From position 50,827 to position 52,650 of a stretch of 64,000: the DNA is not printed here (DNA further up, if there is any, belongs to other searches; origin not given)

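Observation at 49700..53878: Candidate oxidative (3-keto) glycoside catabolic cassette: Gfo/Idh/MocA oxidoreductase + secreted TIM-barrel::DUF1080 fusion + NHS-family MFS transporter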

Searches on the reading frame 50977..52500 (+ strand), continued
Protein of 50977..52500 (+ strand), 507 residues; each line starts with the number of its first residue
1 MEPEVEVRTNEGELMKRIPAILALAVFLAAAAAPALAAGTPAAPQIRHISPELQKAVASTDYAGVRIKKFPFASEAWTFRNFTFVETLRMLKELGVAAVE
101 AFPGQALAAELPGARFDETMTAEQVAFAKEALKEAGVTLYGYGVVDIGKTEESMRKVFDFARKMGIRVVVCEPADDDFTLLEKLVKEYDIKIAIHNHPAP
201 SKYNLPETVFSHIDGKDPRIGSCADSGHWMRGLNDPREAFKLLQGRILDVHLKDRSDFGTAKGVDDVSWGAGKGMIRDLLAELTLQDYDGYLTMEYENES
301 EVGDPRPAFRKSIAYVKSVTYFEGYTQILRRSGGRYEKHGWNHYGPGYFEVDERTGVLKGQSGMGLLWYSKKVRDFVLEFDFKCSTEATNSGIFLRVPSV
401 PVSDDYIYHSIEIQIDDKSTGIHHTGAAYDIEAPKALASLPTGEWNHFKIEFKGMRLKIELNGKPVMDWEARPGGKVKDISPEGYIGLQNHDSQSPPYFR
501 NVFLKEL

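Call 66: search_solved_structures(query=A2, max_evalue=10)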
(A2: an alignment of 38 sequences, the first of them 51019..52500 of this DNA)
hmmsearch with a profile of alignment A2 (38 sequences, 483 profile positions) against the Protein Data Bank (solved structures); distinct sequences matched with E-value up to 10: 45.
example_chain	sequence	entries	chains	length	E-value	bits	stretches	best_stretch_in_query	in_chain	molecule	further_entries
3p6l_A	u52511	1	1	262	5.6e-99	335.1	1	37-293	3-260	Sugar phosphate isomerase/epimerase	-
4kw2_A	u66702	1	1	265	2.4e-72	247.3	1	34-290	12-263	Uncharacterized protein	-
3s5q_A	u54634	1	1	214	3.8e-54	187.3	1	293-483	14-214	Putative glycosylhydrolase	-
3imm_A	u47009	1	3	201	1.3e-52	182.2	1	296-483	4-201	Putative secreted glycosylhydrolase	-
3lmz_A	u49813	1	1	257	1.7e-40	142.3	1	41-291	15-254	Putative sugar isomerase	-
4jqt_A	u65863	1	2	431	8.7e-33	116.8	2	310-483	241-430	putative glycosyl hydrolase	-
3h3l_A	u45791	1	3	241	1.7e-26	96.1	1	298-483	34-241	PUTATIVE SUGAR HYDROLASE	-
8v31_A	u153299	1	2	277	9.8e-22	80.4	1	325-483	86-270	Glycosyl hydrolase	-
4hxc_A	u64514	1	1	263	3.3e-21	78.7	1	325-483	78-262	putative glycosyl hydrolase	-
3osd_A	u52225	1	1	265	5.1e-21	78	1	325-483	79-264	putative glycosyl hydrolase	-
8rr2_A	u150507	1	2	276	5.8e-21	77.9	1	325-483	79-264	3-keto-disaccharide hydrolase domain-containing protein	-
8tda_A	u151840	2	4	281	5.9e-21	77.8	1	325-483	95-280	Probable secreted glycosyl hydrolase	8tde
3nmb_A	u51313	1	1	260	9.9e-21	77.1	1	325-483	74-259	putative sugar hydrolase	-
9fbe_B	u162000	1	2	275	1.9e-19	72.9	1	325-483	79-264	Probable secreted glycosyl hydrolase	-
3hbk_A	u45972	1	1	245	3.6e-18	68.6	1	308-483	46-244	putative glycosyl hydrolase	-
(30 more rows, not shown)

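Call 85: find_encoding_contigs(protein=P0426, flank=7000, max_places=2)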
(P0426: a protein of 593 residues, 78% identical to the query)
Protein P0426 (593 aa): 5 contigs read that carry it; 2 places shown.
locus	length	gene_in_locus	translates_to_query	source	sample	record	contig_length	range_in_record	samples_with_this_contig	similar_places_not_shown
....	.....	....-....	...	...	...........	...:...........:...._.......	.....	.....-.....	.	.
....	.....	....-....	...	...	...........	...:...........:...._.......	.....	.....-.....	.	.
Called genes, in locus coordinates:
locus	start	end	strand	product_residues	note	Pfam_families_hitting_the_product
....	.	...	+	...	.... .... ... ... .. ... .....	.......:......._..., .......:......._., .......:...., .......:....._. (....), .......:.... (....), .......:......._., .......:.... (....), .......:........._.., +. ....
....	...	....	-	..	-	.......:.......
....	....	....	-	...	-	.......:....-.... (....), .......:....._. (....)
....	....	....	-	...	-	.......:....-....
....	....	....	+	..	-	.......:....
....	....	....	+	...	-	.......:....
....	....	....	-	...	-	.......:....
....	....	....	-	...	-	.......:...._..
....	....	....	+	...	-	-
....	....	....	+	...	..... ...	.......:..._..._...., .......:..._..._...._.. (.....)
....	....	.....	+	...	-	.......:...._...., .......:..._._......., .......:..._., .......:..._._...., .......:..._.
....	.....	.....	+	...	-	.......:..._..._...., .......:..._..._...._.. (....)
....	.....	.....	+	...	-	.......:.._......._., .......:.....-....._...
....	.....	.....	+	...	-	-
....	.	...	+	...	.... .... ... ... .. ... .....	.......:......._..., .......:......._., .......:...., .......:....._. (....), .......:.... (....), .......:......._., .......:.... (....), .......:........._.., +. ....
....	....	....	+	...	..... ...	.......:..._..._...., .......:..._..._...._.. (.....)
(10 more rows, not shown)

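Call 86: find_encoding_contigs(protein=P0400, flank=7000, max_places=2)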
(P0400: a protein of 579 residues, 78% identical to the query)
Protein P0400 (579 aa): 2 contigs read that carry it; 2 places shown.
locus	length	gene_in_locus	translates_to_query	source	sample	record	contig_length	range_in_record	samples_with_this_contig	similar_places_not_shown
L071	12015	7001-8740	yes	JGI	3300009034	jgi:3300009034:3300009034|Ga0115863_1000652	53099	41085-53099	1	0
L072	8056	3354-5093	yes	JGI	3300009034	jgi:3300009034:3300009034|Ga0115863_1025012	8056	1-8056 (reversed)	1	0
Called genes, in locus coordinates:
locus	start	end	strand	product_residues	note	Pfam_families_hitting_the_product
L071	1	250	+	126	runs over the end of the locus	-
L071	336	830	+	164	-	PF13646:HEAT_2 (weak)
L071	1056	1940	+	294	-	PF19777:DUF6263 (faint)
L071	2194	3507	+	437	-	PF13520:AA_permease_2, PF00324:AA_permease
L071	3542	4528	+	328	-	PF04909:Amidohydro_2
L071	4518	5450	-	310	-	PF02424:ApbE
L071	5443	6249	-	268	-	PF07009:NusG_II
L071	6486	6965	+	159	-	PF07681:DoxX (weak)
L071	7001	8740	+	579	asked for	PF01408:GFO_IDH_MocA, PF19051:GFO_IDH_MocA_C2 (faint), PF22725:GFO_IDH_MocA_C3 (faint)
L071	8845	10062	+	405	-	PF01306:LacY_symp, PF03825:Nuc_H_symport, PF07690:MFS_1, PF12832:MFS_1_like, PF07690:MFS_1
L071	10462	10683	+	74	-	-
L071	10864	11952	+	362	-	PF01408:GFO_IDH_MocA, PF22725:GFO_IDH_MocA_C3 (weak)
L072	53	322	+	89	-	-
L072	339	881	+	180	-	PF04909:Amidohydro_2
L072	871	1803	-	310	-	PF02424:ApbE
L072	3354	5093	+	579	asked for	PF01408:GFO_IDH_MocA, PF19051:GFO_IDH_MocA_C2 (faint), PF22725:GFO_IDH_MocA_C3 (faint)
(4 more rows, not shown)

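Call 92: find_encoding_contigs(protein=P0494, flank=6000, max_places=1)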
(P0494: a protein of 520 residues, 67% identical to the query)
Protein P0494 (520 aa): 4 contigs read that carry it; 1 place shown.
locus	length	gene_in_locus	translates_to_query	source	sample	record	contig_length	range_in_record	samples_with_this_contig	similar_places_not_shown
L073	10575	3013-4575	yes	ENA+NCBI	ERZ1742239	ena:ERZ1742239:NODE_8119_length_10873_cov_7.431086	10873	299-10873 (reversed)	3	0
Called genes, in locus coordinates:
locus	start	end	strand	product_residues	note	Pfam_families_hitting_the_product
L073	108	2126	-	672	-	PF22745:Nlig-Ia, PF01653:DNA_ligase_aden, PF03120:OB_DNA_ligase, PF03119:DNA_ligase_ZBD, PF12826:HHH_2, PF14520:HHH_5, PF00633:HHH, PF00533:BRCT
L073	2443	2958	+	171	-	PF07681:DoxX (faint)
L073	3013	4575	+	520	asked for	PF01408:GFO_IDH_MocA, PF19051:GFO_IDH_MocA_C2 (weak), PF22725:GFO_IDH_MocA_C3 (faint)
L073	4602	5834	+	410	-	PF01306:LacY_symp, PF03825:Nuc_H_symport, PF07690:MFS_1, PF12832:MFS_1_like, PF07690:MFS_1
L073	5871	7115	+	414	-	PF01408:GFO_IDH_MocA, PF22725:GFO_IDH_MocA_C3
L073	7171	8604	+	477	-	PF01261:AP_endonuc_2, PF06439:3keto-disac_hyd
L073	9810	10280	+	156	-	-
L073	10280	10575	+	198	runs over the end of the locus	?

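Call 93: find_encoding_contigs(protein=P0439, flank=6000, max_places=1)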
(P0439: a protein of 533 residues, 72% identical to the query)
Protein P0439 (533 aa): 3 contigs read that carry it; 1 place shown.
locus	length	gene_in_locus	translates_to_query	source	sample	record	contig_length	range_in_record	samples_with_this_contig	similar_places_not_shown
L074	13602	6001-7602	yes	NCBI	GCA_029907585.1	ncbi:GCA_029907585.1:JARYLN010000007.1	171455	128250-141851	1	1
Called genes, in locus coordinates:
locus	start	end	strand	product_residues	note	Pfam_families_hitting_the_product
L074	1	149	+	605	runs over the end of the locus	PF07881:Fucose_iso_N1, PF07882:Fucose_iso_N2, PF02952:Fucose_iso_C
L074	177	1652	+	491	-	PF00370:FGGY_N, PF02782:FGGY_C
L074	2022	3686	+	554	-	PF00474:SSF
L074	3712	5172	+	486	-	PF00282:Pyridoxal_deC, PF01212:Beta_elim_lyase, PF05889:SepSecS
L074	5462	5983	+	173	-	PF07681:DoxX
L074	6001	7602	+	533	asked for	PF01408:GFO_IDH_MocA, PF19051:GFO_IDH_MocA_C2 (faint), PF02894:GFO_IDH_MocA_C (faint), PF22725:GFO_IDH_MocA_C3 (faint)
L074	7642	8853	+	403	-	PF01306:LacY_symp, PF03825:Nuc_H_symport, PF07690:MFS_1, PF12832:MFS_1_like, PF07690:MFS_1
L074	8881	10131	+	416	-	PF01408:GFO_IDH_MocA, PF22725:GFO_IDH_MocA_C3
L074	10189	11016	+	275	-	PF01261:AP_endonuc_2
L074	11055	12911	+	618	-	PF06439:3keto-disac_hyd, PF20407:DUF1583_N (faint), PF06439:3keto-disac_hyd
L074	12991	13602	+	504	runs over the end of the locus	PF00675:Peptidase_M16, PF05193:Peptidase_M16_C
